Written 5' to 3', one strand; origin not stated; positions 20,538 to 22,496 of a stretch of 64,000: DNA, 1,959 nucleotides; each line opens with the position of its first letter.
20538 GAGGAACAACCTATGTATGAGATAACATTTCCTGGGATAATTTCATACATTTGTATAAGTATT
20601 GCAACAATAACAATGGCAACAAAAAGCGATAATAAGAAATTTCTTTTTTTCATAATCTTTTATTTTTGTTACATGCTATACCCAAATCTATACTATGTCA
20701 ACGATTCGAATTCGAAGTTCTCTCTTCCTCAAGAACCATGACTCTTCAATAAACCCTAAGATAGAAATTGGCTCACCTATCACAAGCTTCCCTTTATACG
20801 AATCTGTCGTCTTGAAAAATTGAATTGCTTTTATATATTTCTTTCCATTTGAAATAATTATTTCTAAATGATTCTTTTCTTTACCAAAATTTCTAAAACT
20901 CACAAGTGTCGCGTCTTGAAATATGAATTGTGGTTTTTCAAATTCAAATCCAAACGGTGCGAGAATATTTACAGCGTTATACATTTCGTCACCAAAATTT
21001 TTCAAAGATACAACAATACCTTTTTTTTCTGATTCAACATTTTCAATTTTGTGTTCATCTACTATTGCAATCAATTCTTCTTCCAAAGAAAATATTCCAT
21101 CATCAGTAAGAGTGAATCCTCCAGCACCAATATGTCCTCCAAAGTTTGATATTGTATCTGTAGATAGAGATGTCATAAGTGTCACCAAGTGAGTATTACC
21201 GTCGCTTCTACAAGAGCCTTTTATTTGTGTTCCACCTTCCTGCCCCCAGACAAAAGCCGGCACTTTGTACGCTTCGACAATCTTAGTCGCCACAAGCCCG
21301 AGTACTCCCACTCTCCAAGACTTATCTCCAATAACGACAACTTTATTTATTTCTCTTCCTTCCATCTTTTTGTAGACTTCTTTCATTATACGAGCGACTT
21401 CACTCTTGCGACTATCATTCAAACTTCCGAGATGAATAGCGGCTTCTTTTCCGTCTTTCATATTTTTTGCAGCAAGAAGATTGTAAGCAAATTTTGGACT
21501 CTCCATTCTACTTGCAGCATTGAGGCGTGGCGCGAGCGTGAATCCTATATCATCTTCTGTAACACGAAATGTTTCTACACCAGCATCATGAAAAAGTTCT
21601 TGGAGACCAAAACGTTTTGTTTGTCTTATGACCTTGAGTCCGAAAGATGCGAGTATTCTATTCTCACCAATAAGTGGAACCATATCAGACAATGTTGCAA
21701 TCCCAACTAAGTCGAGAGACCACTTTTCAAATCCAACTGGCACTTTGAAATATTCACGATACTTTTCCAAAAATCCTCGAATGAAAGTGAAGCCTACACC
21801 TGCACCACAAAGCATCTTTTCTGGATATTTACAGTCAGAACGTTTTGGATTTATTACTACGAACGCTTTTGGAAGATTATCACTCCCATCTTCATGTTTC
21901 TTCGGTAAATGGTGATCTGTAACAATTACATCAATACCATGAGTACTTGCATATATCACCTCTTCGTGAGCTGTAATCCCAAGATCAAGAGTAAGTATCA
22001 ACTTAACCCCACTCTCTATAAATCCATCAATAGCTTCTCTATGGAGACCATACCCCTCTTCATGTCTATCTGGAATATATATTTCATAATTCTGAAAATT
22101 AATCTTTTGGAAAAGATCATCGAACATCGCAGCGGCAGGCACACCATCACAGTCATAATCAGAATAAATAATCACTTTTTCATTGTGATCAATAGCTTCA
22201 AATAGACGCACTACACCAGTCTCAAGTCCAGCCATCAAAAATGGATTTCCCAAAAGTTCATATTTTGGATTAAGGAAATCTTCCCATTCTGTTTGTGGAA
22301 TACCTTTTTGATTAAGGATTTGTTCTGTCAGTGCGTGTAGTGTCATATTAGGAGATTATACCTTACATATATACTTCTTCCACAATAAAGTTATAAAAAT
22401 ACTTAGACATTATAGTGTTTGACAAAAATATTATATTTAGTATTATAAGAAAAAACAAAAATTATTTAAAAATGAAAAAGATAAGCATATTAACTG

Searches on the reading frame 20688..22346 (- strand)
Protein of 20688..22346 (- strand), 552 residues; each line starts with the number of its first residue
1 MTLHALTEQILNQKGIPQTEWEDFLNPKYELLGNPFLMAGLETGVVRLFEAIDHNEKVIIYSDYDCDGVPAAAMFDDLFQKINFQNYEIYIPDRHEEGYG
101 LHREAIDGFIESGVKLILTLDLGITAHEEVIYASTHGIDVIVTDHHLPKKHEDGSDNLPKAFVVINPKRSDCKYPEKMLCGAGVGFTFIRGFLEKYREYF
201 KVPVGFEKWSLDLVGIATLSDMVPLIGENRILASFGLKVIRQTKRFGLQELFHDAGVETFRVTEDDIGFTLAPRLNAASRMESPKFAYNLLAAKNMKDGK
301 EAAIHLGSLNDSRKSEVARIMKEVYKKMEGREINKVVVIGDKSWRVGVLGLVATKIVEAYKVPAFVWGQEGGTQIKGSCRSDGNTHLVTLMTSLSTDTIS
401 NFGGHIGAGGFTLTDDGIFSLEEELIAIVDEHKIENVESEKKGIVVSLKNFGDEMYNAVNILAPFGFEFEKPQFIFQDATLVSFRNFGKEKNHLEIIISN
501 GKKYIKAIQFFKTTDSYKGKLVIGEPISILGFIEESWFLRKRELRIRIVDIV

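Call 76: search_protein_families(library=pfam, proteins=[window:20688-22346:-], max_evalue=0.001)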
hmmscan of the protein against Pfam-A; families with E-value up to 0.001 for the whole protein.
window:20688-22346:- (552 aa): 3 families
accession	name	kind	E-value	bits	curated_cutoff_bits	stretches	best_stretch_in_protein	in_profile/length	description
PF01368.27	DHH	-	1.6e-18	67.6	28.1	1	57-197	1-107/125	DHH family, N-terminal domain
PF17768.7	RecJ_OB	-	9.4e-15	55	27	1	446-550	5-107/107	RecJ OB domain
PF02272.25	DHHA1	-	1.5e-10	41.8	25.9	1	335-425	3-89/102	DHHA1 domain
